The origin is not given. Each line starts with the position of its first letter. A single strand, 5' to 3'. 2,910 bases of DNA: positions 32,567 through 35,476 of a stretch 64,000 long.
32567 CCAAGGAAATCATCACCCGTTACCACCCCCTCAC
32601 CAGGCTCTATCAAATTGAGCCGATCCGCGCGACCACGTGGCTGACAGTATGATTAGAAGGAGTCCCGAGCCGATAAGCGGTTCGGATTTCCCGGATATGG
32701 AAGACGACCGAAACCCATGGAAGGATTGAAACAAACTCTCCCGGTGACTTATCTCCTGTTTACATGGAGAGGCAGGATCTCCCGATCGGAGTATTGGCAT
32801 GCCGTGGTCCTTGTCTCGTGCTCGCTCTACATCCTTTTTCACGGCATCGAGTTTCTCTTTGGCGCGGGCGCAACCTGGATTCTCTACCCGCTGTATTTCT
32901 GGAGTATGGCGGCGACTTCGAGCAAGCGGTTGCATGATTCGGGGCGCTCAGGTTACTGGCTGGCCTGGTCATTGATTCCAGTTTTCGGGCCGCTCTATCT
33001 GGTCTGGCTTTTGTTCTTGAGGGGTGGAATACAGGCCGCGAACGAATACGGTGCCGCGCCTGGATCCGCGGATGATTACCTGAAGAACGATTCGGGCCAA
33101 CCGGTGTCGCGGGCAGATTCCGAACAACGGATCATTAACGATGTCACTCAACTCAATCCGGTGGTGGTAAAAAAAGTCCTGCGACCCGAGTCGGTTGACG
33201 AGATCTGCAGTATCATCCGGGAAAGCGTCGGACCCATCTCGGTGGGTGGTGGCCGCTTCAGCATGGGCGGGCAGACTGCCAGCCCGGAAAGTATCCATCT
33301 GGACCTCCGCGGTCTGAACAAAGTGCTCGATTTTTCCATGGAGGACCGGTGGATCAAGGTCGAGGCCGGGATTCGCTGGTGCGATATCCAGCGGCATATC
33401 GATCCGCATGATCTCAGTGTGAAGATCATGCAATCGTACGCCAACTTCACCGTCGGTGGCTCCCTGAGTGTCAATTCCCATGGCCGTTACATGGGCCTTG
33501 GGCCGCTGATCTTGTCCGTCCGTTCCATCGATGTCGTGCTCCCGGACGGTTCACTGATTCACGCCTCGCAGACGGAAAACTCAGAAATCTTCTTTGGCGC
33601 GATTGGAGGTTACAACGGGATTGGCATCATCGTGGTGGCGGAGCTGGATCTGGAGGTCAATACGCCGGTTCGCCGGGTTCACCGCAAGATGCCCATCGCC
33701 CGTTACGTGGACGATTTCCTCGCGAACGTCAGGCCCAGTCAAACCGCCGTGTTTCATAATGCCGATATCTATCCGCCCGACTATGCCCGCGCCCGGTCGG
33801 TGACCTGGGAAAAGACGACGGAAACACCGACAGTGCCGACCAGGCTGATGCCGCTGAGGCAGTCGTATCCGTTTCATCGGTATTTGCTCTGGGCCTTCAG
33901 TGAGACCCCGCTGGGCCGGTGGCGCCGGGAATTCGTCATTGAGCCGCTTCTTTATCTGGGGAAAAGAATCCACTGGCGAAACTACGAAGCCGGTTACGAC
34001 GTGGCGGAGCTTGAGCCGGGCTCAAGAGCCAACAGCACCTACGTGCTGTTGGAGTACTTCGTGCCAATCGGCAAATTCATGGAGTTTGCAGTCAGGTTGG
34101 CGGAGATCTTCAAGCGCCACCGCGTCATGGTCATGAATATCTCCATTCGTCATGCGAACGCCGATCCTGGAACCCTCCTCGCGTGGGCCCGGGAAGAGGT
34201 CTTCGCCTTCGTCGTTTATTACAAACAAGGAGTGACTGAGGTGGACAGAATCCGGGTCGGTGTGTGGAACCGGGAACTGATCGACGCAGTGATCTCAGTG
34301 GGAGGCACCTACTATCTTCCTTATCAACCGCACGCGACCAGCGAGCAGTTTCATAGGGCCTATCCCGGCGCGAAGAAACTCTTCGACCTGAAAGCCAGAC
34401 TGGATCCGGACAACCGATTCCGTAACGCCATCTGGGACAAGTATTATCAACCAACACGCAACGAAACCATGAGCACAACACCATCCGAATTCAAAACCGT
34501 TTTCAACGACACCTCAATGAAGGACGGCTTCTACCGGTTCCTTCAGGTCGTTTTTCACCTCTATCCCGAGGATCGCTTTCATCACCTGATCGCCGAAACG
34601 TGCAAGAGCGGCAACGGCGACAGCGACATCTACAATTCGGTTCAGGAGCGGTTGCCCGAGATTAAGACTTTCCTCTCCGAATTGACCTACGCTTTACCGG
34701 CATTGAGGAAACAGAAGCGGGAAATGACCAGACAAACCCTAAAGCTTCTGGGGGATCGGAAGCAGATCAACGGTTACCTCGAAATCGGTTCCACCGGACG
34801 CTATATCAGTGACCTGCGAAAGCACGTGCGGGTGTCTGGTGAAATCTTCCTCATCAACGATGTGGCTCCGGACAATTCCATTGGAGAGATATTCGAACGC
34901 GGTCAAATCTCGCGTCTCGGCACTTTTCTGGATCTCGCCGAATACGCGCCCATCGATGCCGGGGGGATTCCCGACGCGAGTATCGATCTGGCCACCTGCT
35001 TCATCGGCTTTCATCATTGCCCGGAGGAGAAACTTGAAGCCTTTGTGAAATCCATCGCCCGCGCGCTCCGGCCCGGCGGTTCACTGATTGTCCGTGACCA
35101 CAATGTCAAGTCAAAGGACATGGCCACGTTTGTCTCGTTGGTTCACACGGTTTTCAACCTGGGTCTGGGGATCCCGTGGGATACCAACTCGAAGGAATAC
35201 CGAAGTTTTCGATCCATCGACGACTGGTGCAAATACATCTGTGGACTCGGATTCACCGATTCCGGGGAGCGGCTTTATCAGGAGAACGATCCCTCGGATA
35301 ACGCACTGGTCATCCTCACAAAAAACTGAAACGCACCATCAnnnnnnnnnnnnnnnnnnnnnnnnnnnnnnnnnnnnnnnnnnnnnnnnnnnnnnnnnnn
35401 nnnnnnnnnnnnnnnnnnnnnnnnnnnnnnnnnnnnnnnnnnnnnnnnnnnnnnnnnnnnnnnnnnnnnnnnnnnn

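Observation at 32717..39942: Putative lipid-remodelling operon: DUF805-FAD oxidoreductase-methyltransferase fusion + unknown protein + LplT-PlsC-Aas triple fusion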

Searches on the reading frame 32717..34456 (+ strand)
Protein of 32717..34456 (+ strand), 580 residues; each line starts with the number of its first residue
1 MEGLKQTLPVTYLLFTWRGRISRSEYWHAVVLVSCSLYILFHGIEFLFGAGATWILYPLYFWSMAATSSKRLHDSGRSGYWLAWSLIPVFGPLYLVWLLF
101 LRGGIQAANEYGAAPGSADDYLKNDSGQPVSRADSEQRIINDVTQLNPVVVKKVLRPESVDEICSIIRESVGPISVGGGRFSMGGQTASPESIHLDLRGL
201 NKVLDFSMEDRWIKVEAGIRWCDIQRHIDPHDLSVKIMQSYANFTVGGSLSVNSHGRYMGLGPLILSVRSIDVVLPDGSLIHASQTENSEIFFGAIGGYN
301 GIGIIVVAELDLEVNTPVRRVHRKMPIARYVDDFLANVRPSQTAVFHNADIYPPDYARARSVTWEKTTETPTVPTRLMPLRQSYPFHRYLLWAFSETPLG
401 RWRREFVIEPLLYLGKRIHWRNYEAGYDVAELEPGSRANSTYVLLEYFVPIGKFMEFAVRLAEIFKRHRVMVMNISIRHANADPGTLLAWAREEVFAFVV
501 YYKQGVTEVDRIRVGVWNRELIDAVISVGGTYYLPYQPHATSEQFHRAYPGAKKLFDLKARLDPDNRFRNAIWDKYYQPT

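Call 62: search_solved_structures(query=A3, max_evalue=0.001, show_alignments=2)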
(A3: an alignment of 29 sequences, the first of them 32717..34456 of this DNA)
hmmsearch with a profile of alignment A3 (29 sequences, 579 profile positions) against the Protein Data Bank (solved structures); distinct sequences matched with E-value up to 0.001: 68 (the best 60 are shown).
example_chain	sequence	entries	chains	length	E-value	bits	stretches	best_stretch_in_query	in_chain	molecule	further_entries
21gq_A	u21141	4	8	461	1.2e-18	70.3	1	171-312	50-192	Decaprenylphosphoryl-beta-D-ribose oxidase | Oxidoreductase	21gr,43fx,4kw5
6hfv_A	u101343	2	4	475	1.3e-18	70.2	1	171-312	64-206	Decaprenylphosphoryl-beta-D-ribose oxidase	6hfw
5oep_A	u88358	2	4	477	1.3e-18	70.2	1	171-312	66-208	Decaprenylphosphoryl-beta-D-ribose oxidase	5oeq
5oel_A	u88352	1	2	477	1.3e-18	70.2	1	171-312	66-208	Decaprenylphosphoryl-beta-D-ribose oxidase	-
21gt_B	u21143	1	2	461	1.3e-18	70.2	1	171-312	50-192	Decaprenylphosphoryl-beta-D-ribose oxidase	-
4p8c_A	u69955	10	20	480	1.3e-18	70.1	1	171-312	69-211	Probable decaprenylphosphoryl-beta-D-ribose oxidase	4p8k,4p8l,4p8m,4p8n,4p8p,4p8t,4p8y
4fdn_A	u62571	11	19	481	1.3e-18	70.1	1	171-312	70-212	oxidoreductase DprE1 | Probable decaprenylphosphoryl-beta-D-ribose oxidase | decaprenylphosphoryl-beta-D-ribose oxidase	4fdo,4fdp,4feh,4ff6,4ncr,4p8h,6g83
4aut_A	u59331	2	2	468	1.5e-17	66.7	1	171-312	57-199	DECAPRENYL-PHOSPHORYL-BETA-D-RIBOFURANOSE-2-OXIDOREDUCTASE | DprE1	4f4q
4g3t_A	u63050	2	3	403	8.5e-17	64.2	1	183-312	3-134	oxidoreductase DprE1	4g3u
6c80_A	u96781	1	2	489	7.3e-16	61.1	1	160-332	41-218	cytokinin oxidase LuCKX1.1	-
7sml_A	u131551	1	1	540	1.4e-15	60.1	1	148-360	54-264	L-GALACTONO-1,4-LACTONE DEHYDROGENASE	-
8qmy_A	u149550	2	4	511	4e-15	58.7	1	135-344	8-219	ancestral L-galactono-1,4-lactone dehydrogenase | L-galactono-1,4-lactone dehydrogenase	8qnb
8qnr_A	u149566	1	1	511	4e-15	58.7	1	135-344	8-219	L-galactono-1,4-lactone dehydrogenase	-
8qnc_A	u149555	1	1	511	5.8e-15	58.1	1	135-344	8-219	L-galactono-1,4-lactone dehydrogenase: A113G variant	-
2vfr_A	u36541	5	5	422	4.6e-14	55.2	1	151-318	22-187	XYLITOL OXIDASE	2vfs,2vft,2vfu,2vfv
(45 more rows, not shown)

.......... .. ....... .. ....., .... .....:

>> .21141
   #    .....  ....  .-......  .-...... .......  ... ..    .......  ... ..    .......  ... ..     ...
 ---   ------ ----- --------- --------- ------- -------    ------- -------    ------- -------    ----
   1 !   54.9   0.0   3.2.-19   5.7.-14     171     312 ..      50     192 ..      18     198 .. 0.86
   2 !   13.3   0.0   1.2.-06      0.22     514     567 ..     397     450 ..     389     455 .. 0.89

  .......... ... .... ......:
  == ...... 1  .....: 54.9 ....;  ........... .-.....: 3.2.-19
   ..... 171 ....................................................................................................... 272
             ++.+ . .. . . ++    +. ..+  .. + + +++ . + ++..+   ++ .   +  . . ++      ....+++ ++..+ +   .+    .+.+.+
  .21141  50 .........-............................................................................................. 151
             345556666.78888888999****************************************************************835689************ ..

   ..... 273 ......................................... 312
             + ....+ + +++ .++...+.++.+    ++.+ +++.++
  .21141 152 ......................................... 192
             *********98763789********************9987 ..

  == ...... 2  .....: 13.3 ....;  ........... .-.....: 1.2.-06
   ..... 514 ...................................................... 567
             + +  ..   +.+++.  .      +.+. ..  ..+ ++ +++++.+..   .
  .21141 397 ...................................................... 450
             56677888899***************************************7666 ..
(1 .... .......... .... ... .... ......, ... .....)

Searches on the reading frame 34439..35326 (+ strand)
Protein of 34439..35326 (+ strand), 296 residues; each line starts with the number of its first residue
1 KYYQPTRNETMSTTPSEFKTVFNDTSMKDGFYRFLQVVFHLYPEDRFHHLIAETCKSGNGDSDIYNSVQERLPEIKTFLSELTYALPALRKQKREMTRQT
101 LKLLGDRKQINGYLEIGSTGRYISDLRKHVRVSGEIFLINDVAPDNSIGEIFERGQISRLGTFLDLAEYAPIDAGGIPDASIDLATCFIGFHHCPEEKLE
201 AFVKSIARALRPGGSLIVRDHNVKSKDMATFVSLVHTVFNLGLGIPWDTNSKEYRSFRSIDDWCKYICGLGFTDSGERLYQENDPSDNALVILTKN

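Call 33: search_protein_families(library=pfam, proteins=[window:34439-35326:+], max_evalue=1)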
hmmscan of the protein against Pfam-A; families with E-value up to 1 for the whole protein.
window:34439-35326:+ (296 aa): 10 families
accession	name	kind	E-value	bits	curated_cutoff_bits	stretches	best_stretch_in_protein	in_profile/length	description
PF08241.18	Methyltransf_11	-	3.1e-07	31.4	21.2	1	176-218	55-95/95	Methyltransferase domain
PF13649.12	Methyltransf_25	-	1.9e-06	28.9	27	1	177-214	60-97/97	Methyltransferase domain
PF13489.12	Methyltransf_23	-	3.3e-05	24.1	27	1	90-237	3-124/164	Methyltransferase domain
PF08242.18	Methyltransf_12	-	0.00019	22.5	30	1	161-216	48-98/98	Methyltransferase domain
PF14226.12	DIOX_N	-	0.028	15.5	27.3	1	196-241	11-56/117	non-haem dioxygenase in morphine synthesis N-terminal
PF17987.7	PMT2_N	-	0.044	14.4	27.8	1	196-229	38-71/125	Phosphoethanolamine N-methyltransferase 2 N-terminal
PF13847.12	Methyltransf_31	-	0.062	13.4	27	1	179-226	72-117/145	Methyltransferase domain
PF21886.1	BRF2-like_C_cyclin_rpt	-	0.13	12.8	27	1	41-106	70-132/138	BRF2-like, C-terminal cyclin repeat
PF05148.21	Methyltransf_8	-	0.15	12.3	27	1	178-234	119-172/219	Hypothetical methyltransferase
PF06757.18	Ins_allergen_rp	-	0.21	11.9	23.2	1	14-70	88-140/174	Insect allergen related repeat, nitrile-specifier detoxification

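Call 48: predict_structure(alignment_id=A1)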
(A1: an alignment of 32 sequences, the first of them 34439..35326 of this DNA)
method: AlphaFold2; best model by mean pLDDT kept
length: 296 residues; sequences in the alignment: 32
mean_pLDDT: 92.0   pTM: 0.89
mean pLDDT of the five models: 92.0, 91.5, 91.1, 91.0, 88.2
residues with pLDDT >= 90: 237; 70-90: 45; 50-70: 2; < 50: 12
segments of 3 or more residues with pLDDT < 50: 1-12
pLDDT, mean of each block of 10 residues (from residue 1): 41 76 97 90 93 96 97 90 83 93 97 96 95 97 87 86 95 97 97 96 98 98 97 96 94 94 98 98 94 98
secondary structure, 60 per line:
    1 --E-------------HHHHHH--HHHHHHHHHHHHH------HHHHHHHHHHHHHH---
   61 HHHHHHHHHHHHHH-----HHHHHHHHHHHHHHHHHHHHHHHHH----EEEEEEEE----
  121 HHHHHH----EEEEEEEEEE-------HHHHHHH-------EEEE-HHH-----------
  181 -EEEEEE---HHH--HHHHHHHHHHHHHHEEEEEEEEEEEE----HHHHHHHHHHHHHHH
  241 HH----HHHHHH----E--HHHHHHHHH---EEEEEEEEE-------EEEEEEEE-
elements in order: H17-22 H25-37 H44-57 H61-74 H80-104 E109-116 H121-126 E131-140 H148-154 E162-165 E182-187 H196-209 E210-221 H226-242 H247-252 H260-268 E272-280 E288-295

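Call 52: fold_search(model_id=the predicted structure, library=pdb)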
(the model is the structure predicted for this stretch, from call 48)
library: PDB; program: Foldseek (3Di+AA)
matches with E <= 10: 1947; with E <= 0.001: 1143
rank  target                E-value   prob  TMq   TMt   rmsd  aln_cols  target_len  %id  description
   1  7pga_D                6.9e-10  1.00  0.43  0.39  10.7       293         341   14  Chimeric carminomycin-4-O-methyltransferase (DnrK) with regions from 10-hydroxylase RdmB and 10-decarboxylase TamK (released 2022-08-24)
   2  7pga_A                6.9e-10  1.00  0.42  0.37  11.1       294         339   13  Chimeric carminomycin-4-O-methyltransferase (DnrK) with regions from 10-hydroxylase RdmB and 10-decarboxylase TamK (released 2022-08-24)
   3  6d6y                  1.4e-09  1.00  0.45  0.28  11.3       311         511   15  AprA Methyltransferase 2 - GNAT didomain in complex with SAH (released 2018-05-09)
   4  6kjg_A                1.7e-09  1.00  0.50  0.43  11.0       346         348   17  Crystal structure of PsoF (released 2019-09-18)
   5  6uv6_C                2.3e-09  1.00  0.43  0.48   6.4       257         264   17  AtmM with bound rebeccamycin analogue (released 2020-11-25)
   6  5thy_B                2.3e-09  1.00  0.49  0.40   7.8       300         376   16  Crystal structure of SeMet-Substituted CurJ carbon methyltransferase (released 2016-10-19)
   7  7ezg                  2.7e-09  1.00  0.46  0.49   5.3       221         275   18  The structure of the human METTL6 enzyme in complex with SAH (released 2022-01-12)
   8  3bus_B                2.7e-09  1.00  0.44  0.52   6.7       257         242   17  Crystal Structure of RebM (released 2008-03-25)
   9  7f1e_A                2.9e-09  1.00  0.44  0.51   7.0       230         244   16  Structure of METTL6 bound with SAM (released 2022-01-12)
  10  7oy1_A                2.9e-09  1.00  0.42  0.38  11.0       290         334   13  DnrK mutant RTCR (released 2022-07-13)
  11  6uv6_A                3.1e-09  1.00  0.45  0.50   5.3       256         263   16  AtmM with bound rebeccamycin analogue (released 2020-11-25)
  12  8zc7_A                3.7e-09  1.00  0.43  0.47   5.7       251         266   14  Crystallographic analysis of MitM, which catalyzes the post-mitosane modification in mitomycin biosynthesis (released 2024-11-27)
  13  6uvq_A                3.9e-09  1.00  0.42  0.48   7.0       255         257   17  Crystal structure of Apo AtmM (released 2020-11-25)
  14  3bus_A                4.1e-09  1.00  0.45  0.52   6.7       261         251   16  Crystal Structure of RebM (released 2008-03-25)
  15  6kjg_B                4.1e-09  1.00  0.49  0.42  11.3       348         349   17  Crystal structure of PsoF (released 2019-09-18)
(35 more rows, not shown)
